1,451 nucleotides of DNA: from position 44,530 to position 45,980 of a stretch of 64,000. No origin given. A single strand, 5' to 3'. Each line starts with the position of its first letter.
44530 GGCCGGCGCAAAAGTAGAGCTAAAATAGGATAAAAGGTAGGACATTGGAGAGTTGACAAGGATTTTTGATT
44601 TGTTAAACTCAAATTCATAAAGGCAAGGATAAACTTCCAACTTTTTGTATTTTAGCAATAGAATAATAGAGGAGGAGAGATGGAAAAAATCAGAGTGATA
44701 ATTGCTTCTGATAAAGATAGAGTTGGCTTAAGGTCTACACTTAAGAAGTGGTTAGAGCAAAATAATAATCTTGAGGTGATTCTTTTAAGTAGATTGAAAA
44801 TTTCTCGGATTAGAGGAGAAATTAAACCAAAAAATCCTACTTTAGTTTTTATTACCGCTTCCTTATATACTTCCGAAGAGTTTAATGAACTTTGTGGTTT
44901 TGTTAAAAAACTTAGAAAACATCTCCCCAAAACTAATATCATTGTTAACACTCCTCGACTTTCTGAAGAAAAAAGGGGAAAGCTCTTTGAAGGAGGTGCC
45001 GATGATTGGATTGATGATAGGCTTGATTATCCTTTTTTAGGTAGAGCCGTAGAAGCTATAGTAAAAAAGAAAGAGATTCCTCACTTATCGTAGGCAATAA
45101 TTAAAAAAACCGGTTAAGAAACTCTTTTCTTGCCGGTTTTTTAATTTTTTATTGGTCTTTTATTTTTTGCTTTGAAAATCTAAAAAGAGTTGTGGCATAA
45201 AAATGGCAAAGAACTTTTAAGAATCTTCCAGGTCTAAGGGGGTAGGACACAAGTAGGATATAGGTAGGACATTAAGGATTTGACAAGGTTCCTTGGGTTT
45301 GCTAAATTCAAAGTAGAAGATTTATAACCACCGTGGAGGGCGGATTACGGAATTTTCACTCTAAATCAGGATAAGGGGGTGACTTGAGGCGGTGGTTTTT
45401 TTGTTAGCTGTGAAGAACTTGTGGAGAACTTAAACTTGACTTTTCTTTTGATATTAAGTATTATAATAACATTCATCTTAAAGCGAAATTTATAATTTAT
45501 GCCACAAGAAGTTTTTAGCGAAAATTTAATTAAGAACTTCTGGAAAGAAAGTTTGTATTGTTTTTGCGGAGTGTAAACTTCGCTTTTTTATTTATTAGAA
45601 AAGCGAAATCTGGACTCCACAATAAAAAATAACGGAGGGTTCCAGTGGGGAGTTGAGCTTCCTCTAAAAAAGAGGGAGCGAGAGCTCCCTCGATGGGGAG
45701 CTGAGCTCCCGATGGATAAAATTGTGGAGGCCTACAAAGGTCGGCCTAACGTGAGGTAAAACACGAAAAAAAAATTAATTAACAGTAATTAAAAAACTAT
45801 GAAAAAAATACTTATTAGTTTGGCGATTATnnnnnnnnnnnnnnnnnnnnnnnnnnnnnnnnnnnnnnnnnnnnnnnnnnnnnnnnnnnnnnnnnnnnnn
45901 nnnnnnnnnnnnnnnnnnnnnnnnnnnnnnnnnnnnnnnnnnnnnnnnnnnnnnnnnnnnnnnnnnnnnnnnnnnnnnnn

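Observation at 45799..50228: TasA-family fibre locus with a dedicated SipW-type signal peptidase and modular cargo, spacer and anchor paralogs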

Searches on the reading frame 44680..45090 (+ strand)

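Call 3: search_protein_families(library=pfam, proteins=[window:44680-45090:+], max_evalue=1)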
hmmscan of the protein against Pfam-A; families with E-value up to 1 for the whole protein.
window:44680-45090:+ (137 aa): 4 families
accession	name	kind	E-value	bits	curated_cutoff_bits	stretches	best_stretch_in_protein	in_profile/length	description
PF01507.26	PAPS_reduct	-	0.0023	18.4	22.5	1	62-116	31-84/175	Phosphoadenosine phosphosulfate reductase domain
PF00072.30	Response_reg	-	0.07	13.7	30.2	1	74-112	60-98/111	Response regulator receiver domain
PF21155.3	VpsT-like_REC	-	0.12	13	27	1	19-93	10-82/124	VpsT-like, receiver domain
PF02502.23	LacAB_rpiB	-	0.23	11.8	24.7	0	6-34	1-28/138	Ribose/Galactose Isomerase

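Call 4: search_protein_families(library=ncbifam, proteins=[window:44680-45090:+], max_evalue=1)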
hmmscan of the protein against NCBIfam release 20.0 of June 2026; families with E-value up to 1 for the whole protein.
window:44680-45090:+ (137 aa): 7 families
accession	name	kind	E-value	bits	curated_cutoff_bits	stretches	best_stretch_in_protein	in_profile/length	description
NF047785.1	respo_reg_MadR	equivalog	0.0025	17.2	300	1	6-129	3-122/209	MadR family response regulator transcription factor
NF007005.1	PRK09468.1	equivalog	0.0091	15.4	331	1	5-131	5-122/237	osmolarity response regulator transcription factor OmpR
NF008098.0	PRK10840.1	equivalog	0.05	13.1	235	1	1-91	1-87/216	response regulator transcription factor RcsB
TIGR04479.1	bcpD_PhpK_rSAM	subfamily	0.053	11.9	600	1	42-132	100-196/504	PhpK family radical SAM P-methyltransferase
NF051850.1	RespRegRprY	equivalog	0.078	12.4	370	1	2-130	3-122/234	response regulator transcription factor RprY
NF053854.1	RespRegPhoBBctds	equivalog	0.13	11.6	270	1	75-129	60-116/225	two-component system response regulator PhoB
TIGR02154.1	PhoB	equivalog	0.16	11.3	296.2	1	45-127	39-119/226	phosphate regulon transcriptional regulator PhoB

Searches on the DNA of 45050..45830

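Call 55: search_rna_families(source=window, start=45050, end=45830, threshold=evalue, max_evalue=1)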
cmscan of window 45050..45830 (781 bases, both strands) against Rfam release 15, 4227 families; matches with E-value up to 1: 10.
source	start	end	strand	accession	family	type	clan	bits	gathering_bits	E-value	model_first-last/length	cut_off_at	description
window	45555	45632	-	RF04239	mir-4679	Gene; miRNA;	-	31.9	88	0.00043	1-75/75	no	mir-4679 microRNA precursor family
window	45555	45632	+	RF04239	mir-4679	Gene; miRNA;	-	28.1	88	0.0044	1-75/75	no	mir-4679 microRNA precursor family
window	45555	45625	-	RF02445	SpR14_sRNA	Gene; sRNA;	-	25.2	50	0.44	1-80/80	no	Streptococcus sRNA SpR14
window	45564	45671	+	RF01233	snoU109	Gene; snRNA; snoRNA; HACA-box;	-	25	43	0.14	1-134/134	no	Small nucleolar RNA U109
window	45103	45182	-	RF04182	GibS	Gene; sRNA;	-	23.2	115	0.85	1-142/142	no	GibS sRNA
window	45556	45630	-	RF00972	mir-651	Gene; miRNA;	-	23.1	106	0.054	1-86/86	no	mir-651 microRNA precursor family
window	45093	45153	+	RF00885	MIR821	Gene; miRNA;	-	20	249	0.27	1-275/275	no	MIR821 microRNA precursor family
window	45563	45802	+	RF01578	RUF1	Gene; sRNA;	-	18.4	70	0.59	1-264/264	no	Plasmodium RNA of unkown function RUF1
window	45129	45210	+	RF01845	enod40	Gene;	-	14.2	45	0.75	102-221/263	no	Early nodulin 40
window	45598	45792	-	RF01946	KCNQ1OT1_1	Gene; lncRNA;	-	9.3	70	0.41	279-464/464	no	KCNQ1 overlapping transcript 1 conserved region 1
